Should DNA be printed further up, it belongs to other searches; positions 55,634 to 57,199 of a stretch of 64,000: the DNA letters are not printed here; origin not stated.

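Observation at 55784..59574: Candidate uncharacterised system: two tandem radical SAM enzymes convergent with a Nudix hydrolase plus histidine-phosphatase pair in a higher-GC cassette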

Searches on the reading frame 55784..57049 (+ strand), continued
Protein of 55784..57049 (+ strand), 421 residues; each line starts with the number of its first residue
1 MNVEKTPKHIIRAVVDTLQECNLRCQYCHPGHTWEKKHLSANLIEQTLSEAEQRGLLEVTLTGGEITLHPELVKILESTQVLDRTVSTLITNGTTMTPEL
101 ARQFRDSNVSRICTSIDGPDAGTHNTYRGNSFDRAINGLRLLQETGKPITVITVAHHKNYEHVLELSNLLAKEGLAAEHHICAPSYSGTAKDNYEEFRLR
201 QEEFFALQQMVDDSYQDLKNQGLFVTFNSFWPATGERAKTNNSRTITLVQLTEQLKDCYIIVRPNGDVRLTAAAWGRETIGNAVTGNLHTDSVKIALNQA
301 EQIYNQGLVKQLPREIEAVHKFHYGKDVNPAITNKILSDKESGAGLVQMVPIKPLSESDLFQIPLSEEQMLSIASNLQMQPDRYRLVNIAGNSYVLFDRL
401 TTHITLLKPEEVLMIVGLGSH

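Call 66: search_solved_structures(query=A1, max_evalue=0.001, show_alignments=0)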
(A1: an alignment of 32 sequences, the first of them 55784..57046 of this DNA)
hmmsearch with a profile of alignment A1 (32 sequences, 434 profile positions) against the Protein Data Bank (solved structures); distinct sequences matched with E-value up to 0.001: 20.
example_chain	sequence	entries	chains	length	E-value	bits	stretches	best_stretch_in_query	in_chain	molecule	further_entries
7vob_C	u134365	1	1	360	3.2e-15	59.3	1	22-182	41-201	Cytosylglucuronate decarboxylase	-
7voc_C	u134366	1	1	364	3.2e-15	59.2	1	22-182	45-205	Cytosylglucuronate decarboxylase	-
6efn_A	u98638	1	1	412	1.4e-14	57.1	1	23-181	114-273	Sporulation killing factor maturation protein SkfB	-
5v1q_A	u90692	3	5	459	9.6e-13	51.1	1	20-182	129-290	Radical SAM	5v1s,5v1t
6c8v_A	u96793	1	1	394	5e-12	48.7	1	23-203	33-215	Coenzyme PQQ synthesis protein E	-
2fb2_A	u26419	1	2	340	1.7e-11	47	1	20-164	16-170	Molybdenum cofactor biosynthesis protein A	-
1tv7_A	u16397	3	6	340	2.2e-11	46.6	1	22-164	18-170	Molybdenum cofactor biosynthesis protein A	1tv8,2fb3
8wm2_A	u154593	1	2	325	6.3e-10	41.8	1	22-124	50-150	Fe-S radical SAM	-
8vpo_A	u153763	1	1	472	6.6e-09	38.4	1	7-168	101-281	Radical SAM core domain-containing protein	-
7tol_A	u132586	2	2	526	3.3e-08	36.1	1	14-139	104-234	glycerol dibiphytanyl glycerol tetraether - macrocyclic archaeol synthase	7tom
5wgg_A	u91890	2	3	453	2.9e-07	33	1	23-128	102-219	Radical SAM domain protein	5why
9gm3_A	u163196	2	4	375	4.8e-05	25.7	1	20-154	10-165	ChlB radical SAM domain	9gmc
7n7h_A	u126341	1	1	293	0.00011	24.5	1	26-163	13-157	VIPERIN-LIKE ENZYME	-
4k37_A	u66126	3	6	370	0.00012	24.5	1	27-211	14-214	Anaerobic sulfatase-maturating enzyme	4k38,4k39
4k36_A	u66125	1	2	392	0.00013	24.3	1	27-201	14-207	Anaerobic sulfatase-maturating enzyme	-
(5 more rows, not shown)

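Call 72: search_protein_families(library=ncbifam, proteins=[L010:12624-13499:-, L090:11848-12477:-], max_evalue=0.00001)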
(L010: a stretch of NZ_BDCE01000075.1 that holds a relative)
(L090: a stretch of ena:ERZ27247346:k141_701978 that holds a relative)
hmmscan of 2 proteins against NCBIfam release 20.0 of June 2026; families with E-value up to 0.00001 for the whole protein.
L010:12624-13499:- (291 aa): 8 families
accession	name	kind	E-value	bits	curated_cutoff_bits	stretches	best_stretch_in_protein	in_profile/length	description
TIGR03965.1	mycofact_glyco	equivalog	3.5e-15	55.8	280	2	21-124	88-194/467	mycofactocin biosynthesis glycosyltransferase MftF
TIGR04283.1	glyco_like_mftF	equivalog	8.6e-14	51.7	182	1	15-114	7-104/221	TIGR04283 family arsenosugar biosynthesis glycosyltransferase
TIGR01556.1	rhamnosyltran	subfamily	4.6e-11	42.4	200.55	1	26-237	10-211/281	rhamnosyltransferase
NF041875.1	EPS_EpsD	equivalog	3.4e-10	39.9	370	1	13-119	5-115/325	exopolysaccharide biosynthesis glycosyltransferase EpsD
TIGR03937.1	PgaC_IcaA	equivalog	7.8e-09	35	422.3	0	7-121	45-165/407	poly-beta-1,6-N-acetyl-D-glucosamine synthase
NF007482.0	PRK10073.1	equivalog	4.3e-08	32.5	423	1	11-112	10-114/334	glycosyltransferase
NF038302.1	EPS_HpsE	equivalog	7.4e-07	28.4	300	0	11-121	5-124/307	hormogonium polysaccharide biosynthesis glycosyltransferase HpsE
NF038299.1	EPS_HpsN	equivalog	4.7e-06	25.8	425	1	66-226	64-220/317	hormogonium polysaccharide biosynthesis glycosyltransferase HpsN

L090:11848-12477:- (209 aa): 2 families
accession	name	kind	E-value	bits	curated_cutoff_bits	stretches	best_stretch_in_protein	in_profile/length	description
NF011396.0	PRK14821.1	equivalog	2.8e-25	88.9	203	1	26-186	3-162/185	XTP/dITP diphosphatase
TIGR00042.1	TIGR00042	equivalog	6.2e-17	61.6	145.35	1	26-185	2-164/184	RdgB/HAM1 family non-canonical purine NTP pyrophosphatase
